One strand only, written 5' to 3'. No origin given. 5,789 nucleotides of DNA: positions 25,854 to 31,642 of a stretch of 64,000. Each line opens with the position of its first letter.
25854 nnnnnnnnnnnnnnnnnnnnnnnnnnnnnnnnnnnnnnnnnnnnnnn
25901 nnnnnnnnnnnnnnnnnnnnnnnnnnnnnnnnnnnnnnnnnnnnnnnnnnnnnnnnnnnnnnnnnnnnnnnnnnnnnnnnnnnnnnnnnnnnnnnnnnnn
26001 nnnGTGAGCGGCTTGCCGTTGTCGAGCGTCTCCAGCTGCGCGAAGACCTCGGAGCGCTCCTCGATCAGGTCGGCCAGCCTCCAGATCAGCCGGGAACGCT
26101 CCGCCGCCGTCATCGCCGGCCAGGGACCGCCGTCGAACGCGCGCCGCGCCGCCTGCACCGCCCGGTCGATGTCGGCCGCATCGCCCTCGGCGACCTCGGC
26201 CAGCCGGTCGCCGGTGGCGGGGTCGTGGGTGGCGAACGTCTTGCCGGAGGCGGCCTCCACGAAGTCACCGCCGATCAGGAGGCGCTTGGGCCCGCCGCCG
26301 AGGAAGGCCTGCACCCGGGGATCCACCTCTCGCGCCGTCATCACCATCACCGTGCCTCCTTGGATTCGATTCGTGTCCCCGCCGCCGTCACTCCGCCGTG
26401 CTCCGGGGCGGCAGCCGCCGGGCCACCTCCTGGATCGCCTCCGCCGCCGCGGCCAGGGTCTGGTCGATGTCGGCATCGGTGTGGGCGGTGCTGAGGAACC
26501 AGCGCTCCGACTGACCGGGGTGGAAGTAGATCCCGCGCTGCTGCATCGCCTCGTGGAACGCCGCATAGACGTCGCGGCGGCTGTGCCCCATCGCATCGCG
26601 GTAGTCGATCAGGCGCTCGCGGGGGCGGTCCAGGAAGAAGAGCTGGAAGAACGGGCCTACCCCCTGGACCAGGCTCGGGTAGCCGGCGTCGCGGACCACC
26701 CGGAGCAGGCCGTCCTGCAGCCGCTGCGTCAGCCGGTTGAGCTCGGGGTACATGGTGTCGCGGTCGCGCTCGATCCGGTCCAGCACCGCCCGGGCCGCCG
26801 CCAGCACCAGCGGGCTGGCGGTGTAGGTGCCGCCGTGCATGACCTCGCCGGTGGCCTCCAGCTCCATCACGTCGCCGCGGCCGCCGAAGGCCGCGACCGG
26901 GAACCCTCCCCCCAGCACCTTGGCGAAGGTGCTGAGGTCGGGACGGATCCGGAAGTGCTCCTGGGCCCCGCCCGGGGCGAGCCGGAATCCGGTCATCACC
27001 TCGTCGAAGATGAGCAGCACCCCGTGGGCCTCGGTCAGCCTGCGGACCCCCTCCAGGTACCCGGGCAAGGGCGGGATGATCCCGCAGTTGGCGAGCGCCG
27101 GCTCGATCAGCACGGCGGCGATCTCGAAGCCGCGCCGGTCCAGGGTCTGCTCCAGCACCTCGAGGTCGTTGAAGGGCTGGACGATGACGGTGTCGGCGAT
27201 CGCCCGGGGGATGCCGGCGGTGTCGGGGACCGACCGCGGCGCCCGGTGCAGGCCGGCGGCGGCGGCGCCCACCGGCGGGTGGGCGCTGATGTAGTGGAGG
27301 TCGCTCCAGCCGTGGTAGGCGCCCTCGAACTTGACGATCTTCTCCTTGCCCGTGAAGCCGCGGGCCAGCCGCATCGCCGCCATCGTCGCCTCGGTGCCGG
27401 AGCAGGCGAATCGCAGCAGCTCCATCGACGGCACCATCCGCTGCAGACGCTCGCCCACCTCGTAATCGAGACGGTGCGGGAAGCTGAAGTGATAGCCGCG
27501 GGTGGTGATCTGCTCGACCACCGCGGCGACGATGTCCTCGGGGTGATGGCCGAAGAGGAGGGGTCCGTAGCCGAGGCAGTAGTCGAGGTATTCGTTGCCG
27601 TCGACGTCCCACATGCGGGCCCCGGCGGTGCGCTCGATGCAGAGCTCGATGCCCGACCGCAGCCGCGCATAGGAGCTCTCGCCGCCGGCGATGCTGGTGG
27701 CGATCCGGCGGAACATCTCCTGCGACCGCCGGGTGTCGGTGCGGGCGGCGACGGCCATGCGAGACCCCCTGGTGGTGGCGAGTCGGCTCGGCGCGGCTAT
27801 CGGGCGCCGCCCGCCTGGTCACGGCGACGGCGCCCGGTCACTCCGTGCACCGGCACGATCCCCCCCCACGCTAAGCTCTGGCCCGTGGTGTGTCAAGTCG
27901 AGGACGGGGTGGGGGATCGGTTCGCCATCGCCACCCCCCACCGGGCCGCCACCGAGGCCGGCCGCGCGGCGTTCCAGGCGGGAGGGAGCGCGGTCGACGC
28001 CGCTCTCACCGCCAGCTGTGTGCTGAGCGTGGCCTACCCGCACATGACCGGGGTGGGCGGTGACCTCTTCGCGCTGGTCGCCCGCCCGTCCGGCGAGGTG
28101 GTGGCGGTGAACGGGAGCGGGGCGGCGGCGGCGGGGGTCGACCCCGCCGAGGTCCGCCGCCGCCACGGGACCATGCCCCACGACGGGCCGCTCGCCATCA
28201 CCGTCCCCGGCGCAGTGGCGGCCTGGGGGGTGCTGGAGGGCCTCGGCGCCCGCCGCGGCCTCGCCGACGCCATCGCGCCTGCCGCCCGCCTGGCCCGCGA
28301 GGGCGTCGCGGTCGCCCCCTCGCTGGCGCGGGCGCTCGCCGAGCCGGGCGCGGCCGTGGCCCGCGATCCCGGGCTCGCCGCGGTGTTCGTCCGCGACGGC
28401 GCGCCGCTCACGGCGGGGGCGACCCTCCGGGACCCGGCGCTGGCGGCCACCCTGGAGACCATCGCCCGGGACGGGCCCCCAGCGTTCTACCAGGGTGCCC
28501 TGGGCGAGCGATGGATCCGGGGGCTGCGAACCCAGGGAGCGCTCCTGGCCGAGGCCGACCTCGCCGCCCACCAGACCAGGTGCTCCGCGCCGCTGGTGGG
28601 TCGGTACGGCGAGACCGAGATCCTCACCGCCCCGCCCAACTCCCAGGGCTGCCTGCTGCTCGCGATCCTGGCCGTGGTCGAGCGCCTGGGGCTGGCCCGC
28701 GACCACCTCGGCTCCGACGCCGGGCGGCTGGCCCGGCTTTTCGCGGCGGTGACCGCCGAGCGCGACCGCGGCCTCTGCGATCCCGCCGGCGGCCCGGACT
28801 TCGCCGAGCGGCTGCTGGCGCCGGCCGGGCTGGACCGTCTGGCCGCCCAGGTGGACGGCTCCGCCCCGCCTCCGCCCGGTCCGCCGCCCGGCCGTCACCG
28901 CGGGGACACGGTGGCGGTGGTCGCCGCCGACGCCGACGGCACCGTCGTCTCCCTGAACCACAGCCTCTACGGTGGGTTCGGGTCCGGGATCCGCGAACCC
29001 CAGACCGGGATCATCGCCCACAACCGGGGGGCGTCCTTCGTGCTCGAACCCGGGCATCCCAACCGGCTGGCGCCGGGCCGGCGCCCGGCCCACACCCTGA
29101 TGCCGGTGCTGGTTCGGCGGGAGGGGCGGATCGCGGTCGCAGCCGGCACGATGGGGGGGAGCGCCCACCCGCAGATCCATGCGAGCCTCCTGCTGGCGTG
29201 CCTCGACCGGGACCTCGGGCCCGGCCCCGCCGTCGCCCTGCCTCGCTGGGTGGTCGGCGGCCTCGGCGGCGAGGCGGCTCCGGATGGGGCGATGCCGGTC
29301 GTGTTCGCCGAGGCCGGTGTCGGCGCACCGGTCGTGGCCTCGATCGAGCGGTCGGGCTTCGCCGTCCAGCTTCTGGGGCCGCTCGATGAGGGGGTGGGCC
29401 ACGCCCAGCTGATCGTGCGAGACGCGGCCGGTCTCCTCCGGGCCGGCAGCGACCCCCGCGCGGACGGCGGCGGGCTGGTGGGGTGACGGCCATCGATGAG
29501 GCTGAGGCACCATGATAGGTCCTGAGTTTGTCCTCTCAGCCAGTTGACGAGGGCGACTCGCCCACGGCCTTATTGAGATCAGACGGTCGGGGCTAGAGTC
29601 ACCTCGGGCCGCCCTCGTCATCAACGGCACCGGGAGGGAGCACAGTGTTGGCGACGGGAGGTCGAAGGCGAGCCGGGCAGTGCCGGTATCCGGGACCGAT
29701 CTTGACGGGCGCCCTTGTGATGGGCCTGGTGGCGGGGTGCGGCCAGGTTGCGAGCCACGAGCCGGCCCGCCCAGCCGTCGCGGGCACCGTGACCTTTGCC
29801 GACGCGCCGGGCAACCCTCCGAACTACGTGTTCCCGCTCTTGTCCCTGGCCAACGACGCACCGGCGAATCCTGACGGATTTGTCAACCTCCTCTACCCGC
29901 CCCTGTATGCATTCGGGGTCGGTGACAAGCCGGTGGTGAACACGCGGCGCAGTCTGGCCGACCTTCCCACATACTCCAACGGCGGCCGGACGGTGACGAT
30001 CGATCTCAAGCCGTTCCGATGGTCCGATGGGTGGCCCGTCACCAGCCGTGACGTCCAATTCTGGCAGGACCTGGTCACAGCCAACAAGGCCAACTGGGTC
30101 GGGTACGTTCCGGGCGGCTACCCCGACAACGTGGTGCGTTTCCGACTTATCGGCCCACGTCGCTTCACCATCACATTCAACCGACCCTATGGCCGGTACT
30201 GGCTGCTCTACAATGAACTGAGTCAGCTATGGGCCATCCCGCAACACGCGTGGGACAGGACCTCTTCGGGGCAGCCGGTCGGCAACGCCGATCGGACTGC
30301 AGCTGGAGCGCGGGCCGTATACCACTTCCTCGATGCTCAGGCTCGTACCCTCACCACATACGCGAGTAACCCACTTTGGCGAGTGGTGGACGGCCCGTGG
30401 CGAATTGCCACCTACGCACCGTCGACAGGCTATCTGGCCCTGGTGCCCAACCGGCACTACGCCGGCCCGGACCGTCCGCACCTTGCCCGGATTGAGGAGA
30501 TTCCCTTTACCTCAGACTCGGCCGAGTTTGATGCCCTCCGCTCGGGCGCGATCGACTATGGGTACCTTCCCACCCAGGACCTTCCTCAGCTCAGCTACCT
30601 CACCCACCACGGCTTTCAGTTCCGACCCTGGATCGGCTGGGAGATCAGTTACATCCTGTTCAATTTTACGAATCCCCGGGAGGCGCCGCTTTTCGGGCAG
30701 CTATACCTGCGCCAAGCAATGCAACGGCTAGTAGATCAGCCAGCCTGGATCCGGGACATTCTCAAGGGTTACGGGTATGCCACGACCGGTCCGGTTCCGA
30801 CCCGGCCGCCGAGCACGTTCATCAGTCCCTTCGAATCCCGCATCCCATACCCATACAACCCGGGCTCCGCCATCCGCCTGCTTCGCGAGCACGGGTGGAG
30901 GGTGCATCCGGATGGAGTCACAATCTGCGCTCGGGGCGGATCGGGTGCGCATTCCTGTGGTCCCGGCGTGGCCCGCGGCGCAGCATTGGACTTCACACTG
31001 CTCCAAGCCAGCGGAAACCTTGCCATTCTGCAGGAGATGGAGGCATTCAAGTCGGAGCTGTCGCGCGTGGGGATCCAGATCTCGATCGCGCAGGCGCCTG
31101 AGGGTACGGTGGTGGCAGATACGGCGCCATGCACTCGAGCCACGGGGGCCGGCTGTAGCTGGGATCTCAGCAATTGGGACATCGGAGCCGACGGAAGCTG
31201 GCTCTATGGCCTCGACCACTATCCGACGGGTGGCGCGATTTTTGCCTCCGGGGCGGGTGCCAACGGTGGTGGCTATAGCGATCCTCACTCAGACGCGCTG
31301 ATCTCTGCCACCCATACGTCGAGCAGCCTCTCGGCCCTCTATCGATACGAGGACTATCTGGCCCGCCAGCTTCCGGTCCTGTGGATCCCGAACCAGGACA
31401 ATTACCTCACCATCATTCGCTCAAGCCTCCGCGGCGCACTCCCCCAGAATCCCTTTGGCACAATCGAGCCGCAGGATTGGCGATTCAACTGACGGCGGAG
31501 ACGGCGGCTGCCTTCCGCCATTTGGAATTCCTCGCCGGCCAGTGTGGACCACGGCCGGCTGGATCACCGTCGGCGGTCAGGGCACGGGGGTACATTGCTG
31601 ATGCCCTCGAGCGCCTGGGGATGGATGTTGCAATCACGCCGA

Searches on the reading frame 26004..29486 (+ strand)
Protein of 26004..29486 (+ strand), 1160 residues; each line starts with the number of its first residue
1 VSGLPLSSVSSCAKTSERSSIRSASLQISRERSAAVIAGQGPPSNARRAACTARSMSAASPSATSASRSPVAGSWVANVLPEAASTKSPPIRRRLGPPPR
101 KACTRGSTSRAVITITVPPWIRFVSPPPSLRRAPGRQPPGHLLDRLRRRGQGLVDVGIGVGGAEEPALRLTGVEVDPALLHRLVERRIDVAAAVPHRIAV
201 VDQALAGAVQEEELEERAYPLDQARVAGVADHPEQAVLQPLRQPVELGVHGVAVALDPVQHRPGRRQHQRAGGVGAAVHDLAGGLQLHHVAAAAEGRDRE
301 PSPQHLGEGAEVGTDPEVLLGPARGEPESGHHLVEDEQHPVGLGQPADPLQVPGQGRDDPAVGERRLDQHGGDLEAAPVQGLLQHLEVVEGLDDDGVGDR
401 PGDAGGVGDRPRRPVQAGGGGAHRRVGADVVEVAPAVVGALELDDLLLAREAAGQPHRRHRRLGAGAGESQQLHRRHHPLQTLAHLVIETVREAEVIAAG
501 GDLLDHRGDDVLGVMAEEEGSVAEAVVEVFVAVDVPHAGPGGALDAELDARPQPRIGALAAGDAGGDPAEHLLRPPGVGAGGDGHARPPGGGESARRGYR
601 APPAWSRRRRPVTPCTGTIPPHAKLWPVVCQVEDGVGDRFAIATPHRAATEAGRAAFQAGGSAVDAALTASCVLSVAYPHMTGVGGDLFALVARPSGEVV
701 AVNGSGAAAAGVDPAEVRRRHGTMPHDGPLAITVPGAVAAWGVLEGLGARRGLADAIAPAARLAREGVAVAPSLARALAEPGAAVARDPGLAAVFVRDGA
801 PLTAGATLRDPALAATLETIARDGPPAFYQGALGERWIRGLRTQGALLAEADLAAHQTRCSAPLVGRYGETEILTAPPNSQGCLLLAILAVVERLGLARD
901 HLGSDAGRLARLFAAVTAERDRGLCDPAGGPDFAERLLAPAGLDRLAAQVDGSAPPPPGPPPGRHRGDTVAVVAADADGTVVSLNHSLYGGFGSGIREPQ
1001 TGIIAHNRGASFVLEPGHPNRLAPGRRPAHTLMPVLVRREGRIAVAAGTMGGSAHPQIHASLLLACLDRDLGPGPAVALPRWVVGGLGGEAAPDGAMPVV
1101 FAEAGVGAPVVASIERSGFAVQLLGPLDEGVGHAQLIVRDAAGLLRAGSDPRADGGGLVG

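Call 38: search_protein_families(library=pfam, proteins=[window:26004-29486:+], max_evalue=0.001)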
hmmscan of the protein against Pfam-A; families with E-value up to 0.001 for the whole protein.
window:26004-29486:+ (1160 aa): 1 family
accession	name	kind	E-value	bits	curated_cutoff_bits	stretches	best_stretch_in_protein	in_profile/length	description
PF01019.26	G_glu_transpept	-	4.8e-104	349.4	27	1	657-1155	4-512/512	Gamma-glutamyltranspeptidase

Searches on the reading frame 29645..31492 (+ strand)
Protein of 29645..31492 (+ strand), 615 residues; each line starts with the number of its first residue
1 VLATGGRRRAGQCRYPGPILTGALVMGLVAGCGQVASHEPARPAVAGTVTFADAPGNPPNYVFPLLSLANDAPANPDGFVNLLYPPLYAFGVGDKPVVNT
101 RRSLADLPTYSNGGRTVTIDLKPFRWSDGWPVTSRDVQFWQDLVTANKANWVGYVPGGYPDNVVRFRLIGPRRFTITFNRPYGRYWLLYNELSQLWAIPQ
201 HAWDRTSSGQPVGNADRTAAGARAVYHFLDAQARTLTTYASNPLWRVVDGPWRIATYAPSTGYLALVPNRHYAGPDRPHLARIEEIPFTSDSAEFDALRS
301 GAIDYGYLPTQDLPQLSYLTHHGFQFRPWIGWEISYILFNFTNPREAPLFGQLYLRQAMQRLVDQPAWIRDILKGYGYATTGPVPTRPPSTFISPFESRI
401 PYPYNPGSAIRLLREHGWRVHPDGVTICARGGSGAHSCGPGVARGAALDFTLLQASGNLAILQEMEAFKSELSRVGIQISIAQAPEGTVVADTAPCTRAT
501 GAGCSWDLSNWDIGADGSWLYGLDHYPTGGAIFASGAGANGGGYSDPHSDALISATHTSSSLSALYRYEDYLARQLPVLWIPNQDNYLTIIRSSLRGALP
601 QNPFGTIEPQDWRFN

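Call 4: search_protein_families(library=pfam, proteins=[window:29645-31492:+], max_evalue=0.01)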
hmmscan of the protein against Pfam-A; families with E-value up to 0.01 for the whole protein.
window:29645-31492:+ (615 aa): 1 family
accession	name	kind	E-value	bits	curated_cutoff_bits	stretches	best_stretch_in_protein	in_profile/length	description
PF00496.27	SBP_bac_5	-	1.1e-36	127.2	32.4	1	104-495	6-328/368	Bacterial extracellular solute-binding proteins, family 5 Middle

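Call 5: search_protein_families(library=ncbifam, proteins=[window:29645-31492:+], max_evalue=0.01)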
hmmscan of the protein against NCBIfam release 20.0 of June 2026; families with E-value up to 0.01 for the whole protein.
window:29645-31492:+ (615 aa): 4 families
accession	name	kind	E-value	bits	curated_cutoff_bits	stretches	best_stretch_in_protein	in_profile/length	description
NF045467.1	Opp4A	equivalog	8.2e-10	37.5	650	1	289-419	247-381/556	oligopeptide ABC transporter substrate-binding protein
NF045468.1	Opp5A_nikA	equivalog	3.4e-05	22.5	600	1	247-420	159-320/488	nickel ABC transporter substrate-binding protein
NF011942.0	PRK15413.1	equivalog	0.00072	18.3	594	1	248-428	184-350/512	glutathione ABC transporter substrate-binding protein GsiB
TIGR02294.1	nickel_nikA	equivalog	0.0034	16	393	0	349-490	262-385/501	nickel ABC transporter substrate-binding protein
